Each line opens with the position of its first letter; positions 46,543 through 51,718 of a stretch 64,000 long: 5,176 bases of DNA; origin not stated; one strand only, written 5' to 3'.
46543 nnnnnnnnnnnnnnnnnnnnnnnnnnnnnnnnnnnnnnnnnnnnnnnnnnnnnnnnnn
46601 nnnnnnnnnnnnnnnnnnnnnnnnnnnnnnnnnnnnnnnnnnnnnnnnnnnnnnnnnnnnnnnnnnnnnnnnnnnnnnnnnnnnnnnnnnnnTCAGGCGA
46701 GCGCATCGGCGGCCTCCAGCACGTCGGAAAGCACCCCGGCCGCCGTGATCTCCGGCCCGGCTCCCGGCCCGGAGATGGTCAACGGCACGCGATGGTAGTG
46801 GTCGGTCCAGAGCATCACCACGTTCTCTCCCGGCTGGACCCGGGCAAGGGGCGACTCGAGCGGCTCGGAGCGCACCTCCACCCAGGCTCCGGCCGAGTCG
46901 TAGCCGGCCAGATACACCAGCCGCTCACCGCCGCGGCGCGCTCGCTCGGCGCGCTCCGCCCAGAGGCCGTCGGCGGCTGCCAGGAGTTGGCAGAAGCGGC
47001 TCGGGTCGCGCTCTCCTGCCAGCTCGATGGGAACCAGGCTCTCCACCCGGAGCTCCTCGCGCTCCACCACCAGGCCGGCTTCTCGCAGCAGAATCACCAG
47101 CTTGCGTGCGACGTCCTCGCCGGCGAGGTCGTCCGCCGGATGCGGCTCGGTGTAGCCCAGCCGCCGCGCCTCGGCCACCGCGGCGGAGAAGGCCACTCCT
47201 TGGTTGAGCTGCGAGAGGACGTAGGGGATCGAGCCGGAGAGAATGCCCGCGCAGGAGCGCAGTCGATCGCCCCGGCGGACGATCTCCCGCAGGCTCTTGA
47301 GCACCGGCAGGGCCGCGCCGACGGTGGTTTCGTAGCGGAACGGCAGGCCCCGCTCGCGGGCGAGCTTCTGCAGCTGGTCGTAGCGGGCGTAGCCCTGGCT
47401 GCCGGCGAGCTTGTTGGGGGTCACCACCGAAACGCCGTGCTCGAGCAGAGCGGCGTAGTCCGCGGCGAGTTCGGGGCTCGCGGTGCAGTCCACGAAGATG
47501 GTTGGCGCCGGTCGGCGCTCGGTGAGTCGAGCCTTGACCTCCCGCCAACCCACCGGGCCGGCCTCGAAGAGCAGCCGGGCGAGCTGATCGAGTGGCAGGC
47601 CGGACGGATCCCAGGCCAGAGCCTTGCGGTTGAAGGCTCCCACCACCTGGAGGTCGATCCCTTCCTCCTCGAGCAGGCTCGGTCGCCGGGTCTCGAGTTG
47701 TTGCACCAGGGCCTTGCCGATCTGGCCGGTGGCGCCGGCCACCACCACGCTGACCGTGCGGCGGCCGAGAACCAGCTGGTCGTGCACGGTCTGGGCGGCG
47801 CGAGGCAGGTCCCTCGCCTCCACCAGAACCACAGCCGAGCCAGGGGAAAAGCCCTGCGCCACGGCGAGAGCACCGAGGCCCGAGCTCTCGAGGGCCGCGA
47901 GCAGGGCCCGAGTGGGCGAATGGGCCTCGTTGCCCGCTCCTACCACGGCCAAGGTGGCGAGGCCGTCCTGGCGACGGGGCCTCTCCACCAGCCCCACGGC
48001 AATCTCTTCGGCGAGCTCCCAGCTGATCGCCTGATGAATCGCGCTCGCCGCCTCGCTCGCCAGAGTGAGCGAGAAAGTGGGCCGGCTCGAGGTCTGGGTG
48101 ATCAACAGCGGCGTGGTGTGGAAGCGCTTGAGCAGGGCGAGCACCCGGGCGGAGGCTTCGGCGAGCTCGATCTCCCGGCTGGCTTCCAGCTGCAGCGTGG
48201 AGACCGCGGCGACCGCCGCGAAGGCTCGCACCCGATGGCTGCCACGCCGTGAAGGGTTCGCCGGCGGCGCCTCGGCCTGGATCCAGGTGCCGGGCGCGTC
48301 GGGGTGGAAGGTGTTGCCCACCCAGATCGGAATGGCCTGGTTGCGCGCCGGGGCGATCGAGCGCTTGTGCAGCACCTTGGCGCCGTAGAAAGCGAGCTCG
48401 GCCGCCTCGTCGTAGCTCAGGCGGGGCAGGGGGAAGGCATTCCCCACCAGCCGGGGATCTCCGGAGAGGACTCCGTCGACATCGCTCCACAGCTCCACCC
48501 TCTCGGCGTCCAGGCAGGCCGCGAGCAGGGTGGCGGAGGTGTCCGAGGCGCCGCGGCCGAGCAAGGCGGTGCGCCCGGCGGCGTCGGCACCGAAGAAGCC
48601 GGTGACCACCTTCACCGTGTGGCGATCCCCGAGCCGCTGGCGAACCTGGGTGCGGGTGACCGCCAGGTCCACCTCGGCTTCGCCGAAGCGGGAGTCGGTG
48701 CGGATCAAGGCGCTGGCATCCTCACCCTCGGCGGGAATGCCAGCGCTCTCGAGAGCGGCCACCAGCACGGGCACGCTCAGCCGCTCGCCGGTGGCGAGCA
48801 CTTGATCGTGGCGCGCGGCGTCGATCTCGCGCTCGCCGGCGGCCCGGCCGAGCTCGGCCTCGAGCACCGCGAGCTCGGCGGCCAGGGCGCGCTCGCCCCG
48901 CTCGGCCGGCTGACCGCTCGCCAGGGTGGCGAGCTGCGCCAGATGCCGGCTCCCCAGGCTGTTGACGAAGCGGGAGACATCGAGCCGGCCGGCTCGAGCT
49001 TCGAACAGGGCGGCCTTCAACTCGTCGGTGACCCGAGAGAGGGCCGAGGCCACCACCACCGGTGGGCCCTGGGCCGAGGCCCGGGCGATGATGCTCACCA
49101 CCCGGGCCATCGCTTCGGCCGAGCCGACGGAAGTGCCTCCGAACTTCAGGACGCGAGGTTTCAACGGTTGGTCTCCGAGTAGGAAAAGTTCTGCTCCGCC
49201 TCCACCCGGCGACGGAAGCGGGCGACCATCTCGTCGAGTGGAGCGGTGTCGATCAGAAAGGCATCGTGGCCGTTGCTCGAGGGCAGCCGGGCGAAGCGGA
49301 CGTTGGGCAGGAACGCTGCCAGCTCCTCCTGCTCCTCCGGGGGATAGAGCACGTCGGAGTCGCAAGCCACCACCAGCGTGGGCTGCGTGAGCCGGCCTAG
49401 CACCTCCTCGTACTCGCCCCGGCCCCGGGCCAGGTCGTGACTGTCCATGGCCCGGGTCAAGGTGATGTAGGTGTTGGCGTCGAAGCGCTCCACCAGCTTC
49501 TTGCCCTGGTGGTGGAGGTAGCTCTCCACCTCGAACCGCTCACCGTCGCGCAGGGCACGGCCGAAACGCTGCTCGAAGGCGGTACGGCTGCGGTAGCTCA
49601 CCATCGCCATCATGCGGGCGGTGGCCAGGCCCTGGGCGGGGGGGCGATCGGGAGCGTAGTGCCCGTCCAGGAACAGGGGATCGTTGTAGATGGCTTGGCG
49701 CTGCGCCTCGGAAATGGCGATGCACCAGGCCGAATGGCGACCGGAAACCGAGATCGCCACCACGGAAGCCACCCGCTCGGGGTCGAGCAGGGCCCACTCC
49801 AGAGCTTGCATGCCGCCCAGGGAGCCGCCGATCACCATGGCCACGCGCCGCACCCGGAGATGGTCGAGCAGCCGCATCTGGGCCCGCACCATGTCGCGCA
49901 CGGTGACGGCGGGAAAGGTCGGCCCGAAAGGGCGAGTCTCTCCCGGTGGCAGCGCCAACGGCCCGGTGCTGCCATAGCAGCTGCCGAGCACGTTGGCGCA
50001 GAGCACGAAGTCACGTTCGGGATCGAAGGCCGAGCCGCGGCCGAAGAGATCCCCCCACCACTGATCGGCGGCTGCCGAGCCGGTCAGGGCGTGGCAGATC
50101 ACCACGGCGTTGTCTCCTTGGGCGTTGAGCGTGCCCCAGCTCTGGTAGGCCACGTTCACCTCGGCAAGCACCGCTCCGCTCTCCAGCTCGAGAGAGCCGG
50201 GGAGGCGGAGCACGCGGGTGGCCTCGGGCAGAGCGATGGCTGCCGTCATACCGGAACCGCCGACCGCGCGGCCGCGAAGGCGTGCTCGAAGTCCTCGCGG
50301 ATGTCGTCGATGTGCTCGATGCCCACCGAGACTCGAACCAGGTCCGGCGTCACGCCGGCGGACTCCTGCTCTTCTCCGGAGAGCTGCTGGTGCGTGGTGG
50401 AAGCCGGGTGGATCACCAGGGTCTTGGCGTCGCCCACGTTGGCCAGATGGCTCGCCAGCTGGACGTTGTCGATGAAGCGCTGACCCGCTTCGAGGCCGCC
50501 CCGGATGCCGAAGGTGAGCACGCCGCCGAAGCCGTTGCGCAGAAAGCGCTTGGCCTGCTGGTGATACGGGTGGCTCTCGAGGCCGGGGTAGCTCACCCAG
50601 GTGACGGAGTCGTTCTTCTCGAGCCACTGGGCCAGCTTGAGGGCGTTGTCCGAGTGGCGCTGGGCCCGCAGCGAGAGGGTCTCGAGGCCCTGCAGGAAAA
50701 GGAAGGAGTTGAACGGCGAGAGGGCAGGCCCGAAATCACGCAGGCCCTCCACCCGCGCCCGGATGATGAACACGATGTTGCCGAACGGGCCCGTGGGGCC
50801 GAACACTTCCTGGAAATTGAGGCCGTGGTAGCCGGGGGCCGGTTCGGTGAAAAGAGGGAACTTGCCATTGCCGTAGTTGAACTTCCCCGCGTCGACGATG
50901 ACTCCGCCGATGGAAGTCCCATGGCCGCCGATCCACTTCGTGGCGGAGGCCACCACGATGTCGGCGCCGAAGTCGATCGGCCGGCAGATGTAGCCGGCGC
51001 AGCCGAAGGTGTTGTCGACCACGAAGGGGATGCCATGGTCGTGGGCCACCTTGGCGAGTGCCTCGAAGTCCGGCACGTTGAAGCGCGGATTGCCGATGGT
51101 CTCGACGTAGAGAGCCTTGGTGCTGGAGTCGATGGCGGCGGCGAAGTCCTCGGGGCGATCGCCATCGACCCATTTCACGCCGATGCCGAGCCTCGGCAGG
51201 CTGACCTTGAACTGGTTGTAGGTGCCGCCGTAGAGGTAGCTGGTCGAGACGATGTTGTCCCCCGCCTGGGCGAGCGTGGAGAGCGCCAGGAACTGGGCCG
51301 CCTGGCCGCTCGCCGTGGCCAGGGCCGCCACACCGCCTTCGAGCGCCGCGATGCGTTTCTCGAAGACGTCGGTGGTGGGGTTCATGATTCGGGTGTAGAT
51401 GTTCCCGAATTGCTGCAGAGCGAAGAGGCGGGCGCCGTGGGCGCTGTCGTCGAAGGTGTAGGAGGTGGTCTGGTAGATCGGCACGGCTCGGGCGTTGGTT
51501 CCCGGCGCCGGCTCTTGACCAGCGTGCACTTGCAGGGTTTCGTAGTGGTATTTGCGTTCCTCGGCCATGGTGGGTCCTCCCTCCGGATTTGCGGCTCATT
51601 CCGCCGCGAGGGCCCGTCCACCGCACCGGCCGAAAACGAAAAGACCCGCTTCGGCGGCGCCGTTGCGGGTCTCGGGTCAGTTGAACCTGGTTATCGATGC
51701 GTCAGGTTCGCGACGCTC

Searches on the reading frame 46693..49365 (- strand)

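Call 58: search_protein_families(library=pfam, proteins=[window:46693-49365:-], max_evalue=0.00001)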
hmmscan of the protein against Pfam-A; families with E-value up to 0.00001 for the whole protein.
window:46693-49365:- (890 aa): 3 families
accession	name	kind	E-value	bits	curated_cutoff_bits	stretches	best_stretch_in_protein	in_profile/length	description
PF00696.33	AA_kinase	-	6.5e-47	160.7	24.9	1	71-351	3-234/234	Amino acid kinase family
PF00742.24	Homoserine_dh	-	2.5e-39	135.3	22.9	1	687-883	1-173/173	Homoserine dehydrogenase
PF03447.22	NAD_binding_3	-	3.9e-11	44.1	24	1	547-679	3-116/116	Homoserine dehydrogenase, NAD binding domain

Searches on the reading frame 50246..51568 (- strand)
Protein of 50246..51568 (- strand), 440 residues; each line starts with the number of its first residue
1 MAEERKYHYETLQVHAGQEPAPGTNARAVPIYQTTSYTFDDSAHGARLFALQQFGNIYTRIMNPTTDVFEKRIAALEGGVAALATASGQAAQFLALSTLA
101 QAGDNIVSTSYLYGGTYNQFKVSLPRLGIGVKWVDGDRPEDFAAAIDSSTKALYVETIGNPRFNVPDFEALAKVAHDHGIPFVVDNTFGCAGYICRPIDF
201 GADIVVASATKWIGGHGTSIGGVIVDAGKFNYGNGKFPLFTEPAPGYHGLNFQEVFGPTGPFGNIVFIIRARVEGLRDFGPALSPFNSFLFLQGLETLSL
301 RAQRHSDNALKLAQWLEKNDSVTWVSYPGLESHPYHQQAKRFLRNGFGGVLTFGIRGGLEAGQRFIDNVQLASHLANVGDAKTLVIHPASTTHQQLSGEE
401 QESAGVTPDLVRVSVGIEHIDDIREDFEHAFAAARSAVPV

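Call 58: search_protein_families(library=pfam, proteins=[window:50246-51568:-], max_evalue=0.00001)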
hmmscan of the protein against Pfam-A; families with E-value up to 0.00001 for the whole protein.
window:50246-51568:- (440 aa): 2 families
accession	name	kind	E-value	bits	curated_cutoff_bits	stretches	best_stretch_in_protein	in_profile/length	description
PF01053.26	Cys_Met_Meta_PP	-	2.5e-138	461.2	27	1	10-431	1-380/381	Cys/Met metabolism PLP-dependent enzyme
PF01041.23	DegT_DnrJ_EryC1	-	1.3e-08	34.9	19.8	1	62-185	22-145/360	DegT/DnrJ/EryC1/StrS aminotransferase family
